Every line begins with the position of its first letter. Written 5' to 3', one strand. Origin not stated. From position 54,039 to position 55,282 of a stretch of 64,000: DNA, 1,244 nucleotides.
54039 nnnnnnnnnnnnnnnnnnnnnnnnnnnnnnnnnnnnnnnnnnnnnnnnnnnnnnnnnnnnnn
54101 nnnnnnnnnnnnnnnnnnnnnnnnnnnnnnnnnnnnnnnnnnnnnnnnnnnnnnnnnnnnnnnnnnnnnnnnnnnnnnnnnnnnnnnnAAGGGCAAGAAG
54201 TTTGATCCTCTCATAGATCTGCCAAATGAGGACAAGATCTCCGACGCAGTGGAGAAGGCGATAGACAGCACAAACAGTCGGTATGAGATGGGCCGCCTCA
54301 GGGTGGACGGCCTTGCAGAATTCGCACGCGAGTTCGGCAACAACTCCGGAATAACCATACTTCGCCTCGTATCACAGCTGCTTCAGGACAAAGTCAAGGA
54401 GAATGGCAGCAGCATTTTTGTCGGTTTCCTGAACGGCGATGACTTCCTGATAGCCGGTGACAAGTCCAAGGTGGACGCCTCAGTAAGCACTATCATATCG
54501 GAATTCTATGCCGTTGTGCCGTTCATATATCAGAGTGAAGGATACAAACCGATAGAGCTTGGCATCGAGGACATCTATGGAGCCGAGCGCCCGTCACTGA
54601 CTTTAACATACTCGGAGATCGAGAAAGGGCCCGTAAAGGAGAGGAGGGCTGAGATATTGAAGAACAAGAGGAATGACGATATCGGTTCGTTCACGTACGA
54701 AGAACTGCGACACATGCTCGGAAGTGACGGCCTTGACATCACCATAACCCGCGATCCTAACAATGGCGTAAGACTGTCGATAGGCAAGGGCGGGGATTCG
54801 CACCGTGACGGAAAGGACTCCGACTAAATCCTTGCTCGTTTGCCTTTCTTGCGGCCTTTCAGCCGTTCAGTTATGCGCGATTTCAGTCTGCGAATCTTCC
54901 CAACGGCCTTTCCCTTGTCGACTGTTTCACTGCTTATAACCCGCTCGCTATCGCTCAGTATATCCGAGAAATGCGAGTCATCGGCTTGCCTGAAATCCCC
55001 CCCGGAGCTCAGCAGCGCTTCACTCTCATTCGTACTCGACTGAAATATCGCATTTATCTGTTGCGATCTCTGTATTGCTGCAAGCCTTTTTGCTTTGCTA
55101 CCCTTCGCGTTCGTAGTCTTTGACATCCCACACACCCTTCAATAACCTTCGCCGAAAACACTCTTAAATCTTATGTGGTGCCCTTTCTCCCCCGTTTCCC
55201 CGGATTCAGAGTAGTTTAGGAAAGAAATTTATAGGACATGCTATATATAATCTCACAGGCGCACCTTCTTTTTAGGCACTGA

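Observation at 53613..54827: wHTH-receiver-GGDEF-like protein in an archaeal genome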

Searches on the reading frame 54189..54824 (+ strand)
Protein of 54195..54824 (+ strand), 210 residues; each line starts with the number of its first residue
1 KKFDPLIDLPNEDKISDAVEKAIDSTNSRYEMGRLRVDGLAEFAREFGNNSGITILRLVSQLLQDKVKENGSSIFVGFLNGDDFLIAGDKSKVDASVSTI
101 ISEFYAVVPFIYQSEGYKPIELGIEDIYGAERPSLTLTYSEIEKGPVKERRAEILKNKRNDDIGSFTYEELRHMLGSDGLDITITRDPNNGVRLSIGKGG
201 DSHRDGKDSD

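Call 18: search_solved_structures(query=A2, max_evalue=10, show_alignments=3)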
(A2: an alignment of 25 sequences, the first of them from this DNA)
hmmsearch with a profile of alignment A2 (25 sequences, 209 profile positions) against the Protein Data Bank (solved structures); distinct sequences matched with E-value up to 10: 5.
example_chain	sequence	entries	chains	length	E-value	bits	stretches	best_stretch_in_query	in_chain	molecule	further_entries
6eib_A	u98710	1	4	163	0.032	16.8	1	37-117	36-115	Sensory box/GGDEF family protein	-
4zve_A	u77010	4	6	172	0.06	15.9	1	37-92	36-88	Diguanylate cyclase DosC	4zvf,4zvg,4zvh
3fq6_A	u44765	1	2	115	0.59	12.6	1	36-79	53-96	Methyltransferase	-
3hdi_A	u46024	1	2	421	0.76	12.3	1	80-124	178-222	Processing protease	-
8vd9_A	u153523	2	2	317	1.4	11.4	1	36-80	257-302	Beta-ketoacyl-[acyl-carrier-protein] synthase III 1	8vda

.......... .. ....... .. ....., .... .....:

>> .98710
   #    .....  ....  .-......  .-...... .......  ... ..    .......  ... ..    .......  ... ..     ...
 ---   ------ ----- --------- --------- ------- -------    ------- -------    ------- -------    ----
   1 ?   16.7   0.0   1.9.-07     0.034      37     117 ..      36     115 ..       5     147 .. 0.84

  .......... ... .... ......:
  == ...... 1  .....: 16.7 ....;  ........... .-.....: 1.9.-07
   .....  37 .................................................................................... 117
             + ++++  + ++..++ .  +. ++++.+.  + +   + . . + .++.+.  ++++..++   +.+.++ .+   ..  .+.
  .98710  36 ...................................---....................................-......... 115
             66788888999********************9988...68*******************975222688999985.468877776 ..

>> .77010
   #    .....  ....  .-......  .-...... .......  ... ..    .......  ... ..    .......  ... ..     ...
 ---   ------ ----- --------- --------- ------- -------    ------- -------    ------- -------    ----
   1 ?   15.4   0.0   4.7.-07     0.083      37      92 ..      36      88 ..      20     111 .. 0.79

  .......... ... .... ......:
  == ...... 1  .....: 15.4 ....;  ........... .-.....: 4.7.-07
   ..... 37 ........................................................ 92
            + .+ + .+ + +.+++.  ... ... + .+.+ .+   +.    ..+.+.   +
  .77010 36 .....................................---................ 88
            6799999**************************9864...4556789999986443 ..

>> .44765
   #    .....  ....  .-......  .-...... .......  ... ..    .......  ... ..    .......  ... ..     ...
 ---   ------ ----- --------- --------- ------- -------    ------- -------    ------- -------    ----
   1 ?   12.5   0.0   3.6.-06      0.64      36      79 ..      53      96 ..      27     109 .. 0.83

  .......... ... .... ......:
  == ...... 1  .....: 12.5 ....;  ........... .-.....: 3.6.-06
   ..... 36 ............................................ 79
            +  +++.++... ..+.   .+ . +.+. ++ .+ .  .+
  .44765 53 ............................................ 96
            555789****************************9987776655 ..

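Call 19: search_protein_families(library=pfam, alignment_id=A2, max_evalue=1)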
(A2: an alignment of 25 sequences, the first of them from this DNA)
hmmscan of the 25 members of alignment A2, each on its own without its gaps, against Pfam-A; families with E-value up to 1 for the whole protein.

A. member 1, seq(212 aa): 2 families
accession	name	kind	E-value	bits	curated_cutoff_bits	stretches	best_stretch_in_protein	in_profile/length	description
PF00990.26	GGDEF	-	0.00087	19.5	23.8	1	5-117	3-117/161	Diguanylate cyclase, GGDEF domain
PF12344.14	UvrB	-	0.13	12.6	27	1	15-31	4-20/43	Ultra-violet resistance protein B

B. families by the number of members that match (of 25 scanned): 11 families
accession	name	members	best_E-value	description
PF00990.26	GGDEF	18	4.9e-05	Diguanylate cyclase, GGDEF domain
PF02075.23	RuvC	1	0.015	Crossover junction endodeoxyribonuclease RuvC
PF14385.11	DUF4416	1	0.054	Domain of unknown function (DUF4416)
PF23493.1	CysS_C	1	0.058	Cysteinyl-tRNA ligase anticodon binding domain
PF25234.1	Periphilin_C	1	0.063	Periphilin C-terminal domain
PF18676.6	MBG_2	1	0.11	MBG domain (YGX type)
PF12344.14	UvrB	1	0.13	Ultra-violet resistance protein B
PF25705.1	Gad1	1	0.15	Gabija anti-defense 1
PF10820.13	DUF2543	1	0.15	Protein of unknown function (DUF2543)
PF00535.33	Glycos_transf_2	1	0.18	Glycosyl transferase family 2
PF04312.18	DUF460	1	0.19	Protein of unknown function (DUF460)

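Call 22: search_protein_representatives(protein=window:54195-54824:+)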
Query: 210 residues. Proteins with E-value up to 0.001 (for the whole library): 60; up to 1e-10: 16; up to 1e-30: 6. The best 60 are listed.
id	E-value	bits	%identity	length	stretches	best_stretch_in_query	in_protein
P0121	2.3e-69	249.6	59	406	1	1-210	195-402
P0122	3.6e-47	177.1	45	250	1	1-207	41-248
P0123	1.5e-41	158.8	53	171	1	37-201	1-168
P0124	6.8e-37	143.6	40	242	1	1-201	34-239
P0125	4.5e-34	134.3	42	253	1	1-201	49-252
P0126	1.8e-32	129.1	40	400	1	1-199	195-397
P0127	3.1e-28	115.3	52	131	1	74-201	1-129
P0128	2.1e-25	106.1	47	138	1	78-200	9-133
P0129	3.1e-24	102.2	34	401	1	1-202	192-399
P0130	3.0e-21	92.5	63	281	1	1-86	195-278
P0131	1.3e-17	80.6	43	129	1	86-207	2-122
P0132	4.0e-17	79.0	61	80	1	135-208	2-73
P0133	3.6e-12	62.8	66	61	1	142-201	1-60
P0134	5.3e-12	62.3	27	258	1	1-197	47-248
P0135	1.5e-11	60.8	49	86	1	124-202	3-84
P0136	7.3e-11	58.6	38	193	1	1-120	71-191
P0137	3.0e-10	56.6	29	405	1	3-146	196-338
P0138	2.8e-09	53.4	31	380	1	2-201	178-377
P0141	2.2e-07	47.2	27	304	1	2-138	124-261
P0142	3.0e-07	46.8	29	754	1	4-118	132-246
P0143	6.8e-06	42.3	28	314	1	4-133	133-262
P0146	7.8e-06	42.1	29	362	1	4-137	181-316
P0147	9.8e-06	41.8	27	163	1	5-118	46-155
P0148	2.2e-05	40.7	29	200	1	2-148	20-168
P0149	2.8e-05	40.3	27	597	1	4-114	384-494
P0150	3.4e-05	40.1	30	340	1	32-146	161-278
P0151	3.4e-05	40.1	29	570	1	4-120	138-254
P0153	5.4e-05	39.4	32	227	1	33-139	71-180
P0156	1.2e-04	38.3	24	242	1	3-129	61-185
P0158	2.0e-04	37.6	28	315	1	4-138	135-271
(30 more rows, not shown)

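Call 23: search_protein_families(library=pfam, proteins=[P0122, P0124, P0125, P0126, P0129, P0134, P0137, P0138, P0136, P0141], max_evalue=0.01)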
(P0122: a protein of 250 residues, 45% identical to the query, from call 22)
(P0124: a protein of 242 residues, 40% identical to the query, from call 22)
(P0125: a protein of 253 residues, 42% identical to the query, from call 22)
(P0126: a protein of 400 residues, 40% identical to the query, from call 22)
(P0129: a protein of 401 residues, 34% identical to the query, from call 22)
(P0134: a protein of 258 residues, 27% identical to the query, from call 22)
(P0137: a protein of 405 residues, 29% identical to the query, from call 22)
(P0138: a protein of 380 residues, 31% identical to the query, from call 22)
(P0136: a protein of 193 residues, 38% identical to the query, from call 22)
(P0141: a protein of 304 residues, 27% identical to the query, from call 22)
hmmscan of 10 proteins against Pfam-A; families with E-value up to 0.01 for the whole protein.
P0122 (250 aa): 0 families

P0124 (242 aa): 0 families

P0125 (253 aa): 1 family
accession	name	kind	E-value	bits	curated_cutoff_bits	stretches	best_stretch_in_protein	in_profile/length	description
PF00072.30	Response_reg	-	0.0038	17.8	30.2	0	6-40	76-110/111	Response regulator receiver domain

P0126 (400 aa): 4 families
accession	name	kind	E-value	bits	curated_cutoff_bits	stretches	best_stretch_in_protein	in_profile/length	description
PF00072.30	Response_reg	-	2.5e-25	89.2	30.2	1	76-186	1-110/111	Response regulator receiver domain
PF12840.13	HTH_20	-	0.00079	19.8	27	1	14-56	9-50/51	Helix-turn-helix domain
PF01022.26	HTH_5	-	0.0021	18.3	22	1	14-54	7-45/47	Bacterial regulatory protein, arsR family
PF12802.13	MarR_2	-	0.0038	17.8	27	1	9-57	5-53/61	MarR family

P0129 (401 aa): 1 family
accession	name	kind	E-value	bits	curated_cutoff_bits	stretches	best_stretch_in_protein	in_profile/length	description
PF00072.30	Response_reg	-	1.6e-23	83.4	30.2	1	73-181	1-108/111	Response regulator receiver domain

P0134 (258 aa): 1 family
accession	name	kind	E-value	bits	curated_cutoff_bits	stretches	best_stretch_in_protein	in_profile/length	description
PF00072.30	Response_reg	-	0.0026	18.4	30.2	1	1-36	73-108/111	Response regulator receiver domain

P0137 (405 aa): 1 family
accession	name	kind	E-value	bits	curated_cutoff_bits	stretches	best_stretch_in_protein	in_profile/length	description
PF00072.30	Response_reg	-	2.6e-24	86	30.2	1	75-184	1-109/111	Response regulator receiver domain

P0138 (380 aa): 6 families
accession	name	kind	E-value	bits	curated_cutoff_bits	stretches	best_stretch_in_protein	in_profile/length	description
PF00072.30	Response_reg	-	1.7e-24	86.5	30.2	1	63-167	1-107/111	Response regulator receiver domain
PF01978.25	TrmB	-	0.00012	22.3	25.6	1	7-48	17-58/68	Sugar-specific transcriptional regulator TrmB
PF04703.18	FaeA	-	0.00038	21.1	20.7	1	4-53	5-58/62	FaeA-like protein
PF24033.1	DUF7342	-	0.0013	19.2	31.6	1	4-60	10-64/150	Family of unknown function (DUF7342)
PF21476.4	PF0610-like_N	-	0.0029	18.3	33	1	2-29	4-31/50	PF0610-like, N-terminal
PF13412.12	HTH_24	-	0.0077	16.2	21.9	1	5-43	10-48/48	Winged helix-turn-helix DNA-binding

P0136 (193 aa): 1 family
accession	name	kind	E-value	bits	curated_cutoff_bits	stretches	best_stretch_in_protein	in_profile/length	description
PF00072.30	Response_reg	-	1.7e-10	41.5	30.2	1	2-62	52-110/111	Response regulator receiver domain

P0141 (304 aa): 3 families
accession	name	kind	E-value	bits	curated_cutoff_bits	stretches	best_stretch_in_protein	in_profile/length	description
PF00072.30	Response_reg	-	4.9e-26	91.5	30.2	1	4-115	1-110/111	Response regulator receiver domain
PF00990.26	GGDEF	-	5.9e-19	68.8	23.8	1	127-236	5-114/161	Diguanylate cyclase, GGDEF domain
PF22335.1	Cas10-Cmr2_palm2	-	0.0016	19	27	1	193-270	50-105/133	Cas10/Cmr2, second palm domain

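Call 24: search_protein_families(library=pfam, proteins=[P0142, P0143, P0146, P0147, P0148, P0149, P0150, P0151, P0153, P0156], max_evalue=0.01)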
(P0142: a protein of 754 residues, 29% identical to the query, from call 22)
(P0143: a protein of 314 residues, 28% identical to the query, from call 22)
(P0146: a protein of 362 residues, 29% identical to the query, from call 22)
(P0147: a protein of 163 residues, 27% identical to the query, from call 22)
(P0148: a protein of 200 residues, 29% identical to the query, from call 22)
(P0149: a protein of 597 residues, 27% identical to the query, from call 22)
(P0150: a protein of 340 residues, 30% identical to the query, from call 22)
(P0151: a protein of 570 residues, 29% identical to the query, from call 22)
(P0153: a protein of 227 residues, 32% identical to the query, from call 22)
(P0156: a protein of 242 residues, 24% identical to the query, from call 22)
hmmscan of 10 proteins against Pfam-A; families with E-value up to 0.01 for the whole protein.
P0142 (754 aa): 3 families
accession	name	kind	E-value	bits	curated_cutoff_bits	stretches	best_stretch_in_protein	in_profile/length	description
PF00563.25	EAL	-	1.2e-42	146.4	31.3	1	519-745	3-235/236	EAL domain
PF00072.30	Response_reg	-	2.8e-29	102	30.2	1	7-119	1-111/111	Response regulator receiver domain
PF00990.26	GGDEF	-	1.1e-18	67.9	23.8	1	133-229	5-103/161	Diguanylate cyclase, GGDEF domain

P0143 (314 aa): 2 families
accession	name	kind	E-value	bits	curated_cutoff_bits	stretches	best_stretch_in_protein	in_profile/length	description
PF00072.30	Response_reg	-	2.9e-27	95.5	30.2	1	8-120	1-111/111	Response regulator receiver domain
PF00990.26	GGDEF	-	2.7e-16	60.2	23.8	1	135-218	6-89/161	Diguanylate cyclase, GGDEF domain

P0146 (362 aa): 2 families
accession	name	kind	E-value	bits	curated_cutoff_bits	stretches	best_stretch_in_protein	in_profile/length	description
PF00990.26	GGDEF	-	1.8e-15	57.5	23.8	1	182-270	5-93/161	Diguanylate cyclase, GGDEF domain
PF00571.33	CBS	-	0.0013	19.5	24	0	115-169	4-55/57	CBS domain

P0147 (163 aa): 1 family
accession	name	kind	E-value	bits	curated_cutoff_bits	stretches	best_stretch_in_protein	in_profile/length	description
PF00990.26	GGDEF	-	3.5e-17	63.1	23.8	1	46-140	5-109/161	Diguanylate cyclase, GGDEF domain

P0148 (200 aa): 2 families
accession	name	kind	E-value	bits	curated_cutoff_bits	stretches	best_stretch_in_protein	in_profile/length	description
PF00990.26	GGDEF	-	3.2e-18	66.4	23.8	1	23-125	5-110/161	Diguanylate cyclase, GGDEF domain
PF22335.1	Cas10-Cmr2_palm2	-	0.0043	17.6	27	0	84-128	43-88/133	Cas10/Cmr2, second palm domain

P0149 (597 aa): 3 families
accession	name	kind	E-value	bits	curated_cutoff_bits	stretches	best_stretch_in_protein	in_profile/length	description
PF00990.26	GGDEF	-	1.2e-11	45.1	23.8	1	385-484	5-110/161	Diguanylate cyclase, GGDEF domain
PF21623.3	HK_sensor_dom_bact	-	2.7e-07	30.5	27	1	85-206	44-170/253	Bacterial histidine kinase, sensor domain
PF02743.24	dCache_1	-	0.00015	21.8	45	1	75-208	45-162/240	Cache domain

P0150 (340 aa): 4 families
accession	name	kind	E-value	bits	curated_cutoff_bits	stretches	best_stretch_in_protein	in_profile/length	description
PF00072.30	Response_reg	-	8.3e-28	97.2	30.2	1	9-120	1-110/111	Response regulator receiver domain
PF00990.26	GGDEF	-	3.8e-14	53.2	23.8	1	135-231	5-104/161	Diguanylate cyclase, GGDEF domain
PF21695.3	GlnR_1st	-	0.0011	19.3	27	1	40-123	31-110/111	Transcription regulator GlnR, N-terminal domain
PF23198.2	PDE8A_N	-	0.0082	16.5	29.6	0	27-86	31-91/147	PDE8A-like, N-terminal domain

P0151 (570 aa): 3 families
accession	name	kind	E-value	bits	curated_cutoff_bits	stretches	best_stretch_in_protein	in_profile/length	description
PF00072.30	Response_reg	-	5.4e-28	97.8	30.2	1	13-125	1-111/111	Response regulator receiver domain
PF00563.25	EAL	-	2.6e-16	60.2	31.3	1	342-568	3-236/236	EAL domain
PF00990.26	GGDEF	-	1.5e-14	54.5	23.8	1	146-223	12-89/161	Diguanylate cyclase, GGDEF domain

P0153 (227 aa): 2 families
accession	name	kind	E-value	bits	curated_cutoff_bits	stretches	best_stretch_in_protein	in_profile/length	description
PF00990.26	GGDEF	-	4.3e-13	49.8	23.8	1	42-149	3-112/161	Diguanylate cyclase, GGDEF domain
PF00072.30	Response_reg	-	0.0016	19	30.2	1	2-29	83-110/111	Response regulator receiver domain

P0156 (242 aa): 2 families
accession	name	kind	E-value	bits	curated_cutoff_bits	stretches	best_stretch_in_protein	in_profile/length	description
PF00990.26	GGDEF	-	1.2e-16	61.4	23.8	1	64-159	6-106/161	Diguanylate cyclase, GGDEF domain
PF22335.1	Cas10-Cmr2_palm2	-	0.0081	16.7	27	0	85-227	2-126/133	Cas10/Cmr2, second palm domain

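Call 37: predict_structure(alignment_id=A2)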
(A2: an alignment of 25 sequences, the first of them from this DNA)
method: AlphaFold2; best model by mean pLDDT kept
length: 212 residues; sequences in the alignment: 25
mean_pLDDT: 78.0   pTM: 0.72
mean pLDDT of the five models: 78.0, 77.0, 75.9, 75.1, 71.2
residues with pLDDT >= 90: 41; 70-90: 122; 50-70: 27; < 50: 22
segments of 3 or more residues with pLDDT < 50: 124-131, 201-212
pLDDT, mean of each block of 10 residues (from residue 1): 56 80 81 90 87 88 86 79 84 92 91 80 49 77 91 89 81 85 69 73 38 40
secondary structure, 60 per line:
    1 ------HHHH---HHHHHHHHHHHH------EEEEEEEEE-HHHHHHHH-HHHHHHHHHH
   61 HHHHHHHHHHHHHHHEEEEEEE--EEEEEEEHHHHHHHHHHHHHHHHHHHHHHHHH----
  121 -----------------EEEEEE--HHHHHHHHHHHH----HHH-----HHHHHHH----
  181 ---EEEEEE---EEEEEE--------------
elements in order: H7-10 H14-25 E32-40 H42-49 H51-75 E76-82 E85-91 H92-116 E138-143 H146-157 H170-176 E184-189 E193-198

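Call 43: fold_search(model_id=the predicted structure, library=pdb)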
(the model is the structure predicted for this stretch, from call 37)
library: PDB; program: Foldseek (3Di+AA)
matches with E <= 10: 831; with E <= 0.001: 3
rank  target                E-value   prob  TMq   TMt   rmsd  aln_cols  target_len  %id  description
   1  4zvg_A                2.1e-04  1.00  0.43  0.54   8.5       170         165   23  Crystal structure of GGDEF domain of the E. coli DosC - form III (released 2015-11-11)
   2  4zve                  2.7e-04  1.00  0.43  0.55   7.2       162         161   25  Crystal structure of GGDEF domain of the E. coli DosC - form I (apo-form) (released 2015-11-11)
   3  4zvf                  5.4e-04  1.00  0.43  0.54   8.3       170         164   23  Crystal structure of GGDEF domain of the E. coli DosC - form II (GTP-alpha-S-bound) (released 2015-11-11)
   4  6ttr_B                1.5e-03  1.00  0.40  0.43  11.3       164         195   17  Crystal Structure of the coiled coil and GGDEF domain of DgcB from Caulobacter crescentus in complex with c-di-GMP (released 2021-01-13)
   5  6tts_A                1.6e-03  1.00  0.41  0.50   7.5       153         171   18  Crystal structure of the GGDEF domain of DgcB from Caulobacter crescentus in complex with c-di-GMP (released 2021-01-13)
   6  4urq_U                1.8e-03  1.00  0.43  0.57  10.7       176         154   15  Crystal Structure of GGDEF domain (I site mutant) from T.maritima (released 2014-10-08)
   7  6tts_B                1.8e-03  1.00  0.40  0.47  11.6       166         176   14  Crystal structure of the GGDEF domain of DgcB from Caulobacter crescentus in complex with c-di-GMP (released 2021-01-13)
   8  4zvh_A                2.9e-03  1.00  0.42  0.53   7.1       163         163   24  Crystal structure of GGDEF domain of the E. coli DosC - form IV (released 2015-11-11)
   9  4urq_V                2.9e-03  1.00  0.41  0.55  10.7       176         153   16  Crystal Structure of GGDEF domain (I site mutant) from T.maritima (released 2014-10-08)
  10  4zvg_B                3.1e-03  1.00  0.43  0.54   6.9       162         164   24  Crystal structure of GGDEF domain of the E. coli DosC - form III (released 2015-11-11)
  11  4yme                  3.1e-03  1.00  0.39  0.51   8.3       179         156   18  Crystal structure of a sensory box/GGDEF family protein (CC_0091) from Caulobacter crescentus CB15 at 1.40 A resolution  (released 2015-04-01)
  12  7e6g_B                4.7e-03  1.00  0.44  0.37   8.6       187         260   16  Crystal structure of diguanylate cyclase SiaD in complex with its activator SiaC from Pseudomonas aeruginosa (released 2021-09-22)
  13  3wbz_A                5.0e-03  0.93  0.33  0.29  15.0       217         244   10  Crystal structure of C. albicans tRNA(His) guanylyltransferase (Thg1) with ATP (released 2013-12-18)
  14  6et7_B                5.6e-03  1.00  0.34  0.13   8.1       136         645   14  Activated heterodimer of the bacteriophytochrome regulated diguanylyl cyclase variant - S505V A526V - from Idiomarina  (released 2018-06-13)
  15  3wc0_F                5.6e-03  0.92  0.31  0.28  14.2       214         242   10  Crystal structure of C. albicans tRNA(His) guanylyltransferase (Thg1) with GTP (released 2013-12-18)
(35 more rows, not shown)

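Call 45: list_cluster_members(proteins=[P0126, P0129, P0137, P0138, P0141, P0143, P0146, P0148, P0150, P0158])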
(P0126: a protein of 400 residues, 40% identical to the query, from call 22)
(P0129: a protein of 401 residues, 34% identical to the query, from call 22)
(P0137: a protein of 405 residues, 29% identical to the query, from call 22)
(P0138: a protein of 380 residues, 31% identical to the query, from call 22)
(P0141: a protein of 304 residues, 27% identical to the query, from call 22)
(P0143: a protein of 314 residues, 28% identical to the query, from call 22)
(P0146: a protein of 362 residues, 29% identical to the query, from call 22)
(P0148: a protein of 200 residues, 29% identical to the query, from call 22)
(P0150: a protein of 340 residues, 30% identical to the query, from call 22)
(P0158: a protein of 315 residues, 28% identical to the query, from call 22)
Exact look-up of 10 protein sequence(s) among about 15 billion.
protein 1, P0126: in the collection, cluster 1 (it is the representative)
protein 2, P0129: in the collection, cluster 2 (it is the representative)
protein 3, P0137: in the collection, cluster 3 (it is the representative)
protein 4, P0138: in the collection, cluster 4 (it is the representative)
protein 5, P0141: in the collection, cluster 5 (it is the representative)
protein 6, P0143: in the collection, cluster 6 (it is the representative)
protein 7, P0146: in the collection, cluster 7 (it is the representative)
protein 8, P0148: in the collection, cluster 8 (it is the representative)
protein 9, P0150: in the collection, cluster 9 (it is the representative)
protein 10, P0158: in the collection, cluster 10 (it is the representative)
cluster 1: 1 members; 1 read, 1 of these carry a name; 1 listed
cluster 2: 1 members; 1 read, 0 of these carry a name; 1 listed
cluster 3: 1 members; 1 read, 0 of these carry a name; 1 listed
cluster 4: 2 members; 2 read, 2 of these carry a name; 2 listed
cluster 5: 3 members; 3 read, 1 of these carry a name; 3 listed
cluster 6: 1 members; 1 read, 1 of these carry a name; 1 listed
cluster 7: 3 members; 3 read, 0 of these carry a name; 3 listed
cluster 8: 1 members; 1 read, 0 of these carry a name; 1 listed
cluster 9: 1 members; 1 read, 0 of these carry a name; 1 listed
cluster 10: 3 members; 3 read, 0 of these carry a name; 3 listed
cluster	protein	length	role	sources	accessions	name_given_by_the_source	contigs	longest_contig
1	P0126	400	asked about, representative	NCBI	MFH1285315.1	MAG: response regulator [Candidatus Micrarchaeota archaeon]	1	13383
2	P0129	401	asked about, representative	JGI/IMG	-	-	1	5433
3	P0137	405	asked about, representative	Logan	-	-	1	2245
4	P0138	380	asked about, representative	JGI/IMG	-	CheY-like chemotaxis protein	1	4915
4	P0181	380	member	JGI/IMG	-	CheY-like chemotaxis protein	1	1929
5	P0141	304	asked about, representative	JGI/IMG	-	-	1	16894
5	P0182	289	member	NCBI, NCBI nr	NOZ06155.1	MAG: response regulator [Chloroflexi bacterium] | response regulator [Chloroflexota bacterium]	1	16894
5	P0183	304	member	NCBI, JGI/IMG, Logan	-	-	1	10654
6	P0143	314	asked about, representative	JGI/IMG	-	diguanylate cyclase (GGDEF)-like protein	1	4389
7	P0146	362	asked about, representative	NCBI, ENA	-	-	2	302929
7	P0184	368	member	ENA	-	-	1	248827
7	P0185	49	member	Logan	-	-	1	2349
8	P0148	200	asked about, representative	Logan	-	-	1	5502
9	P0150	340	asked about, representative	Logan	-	-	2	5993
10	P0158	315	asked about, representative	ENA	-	-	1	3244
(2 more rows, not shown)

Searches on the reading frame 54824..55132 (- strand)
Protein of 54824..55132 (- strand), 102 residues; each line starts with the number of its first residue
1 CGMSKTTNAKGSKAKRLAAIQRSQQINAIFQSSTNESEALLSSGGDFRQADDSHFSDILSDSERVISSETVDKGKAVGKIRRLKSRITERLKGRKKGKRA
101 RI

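Call 33: search_protein_families(library=pfam, proteins=[window:54824-55132:-], max_evalue=0.001)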
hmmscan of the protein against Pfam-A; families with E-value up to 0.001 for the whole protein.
window:54824-55132:- (102 aa): 0 families

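Call 53: search_protein_families(library=pfam, proteins=[window:54824-55132:-], max_evalue=1)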
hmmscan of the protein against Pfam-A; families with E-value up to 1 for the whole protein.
window:54824-55132:- (102 aa): 0 families
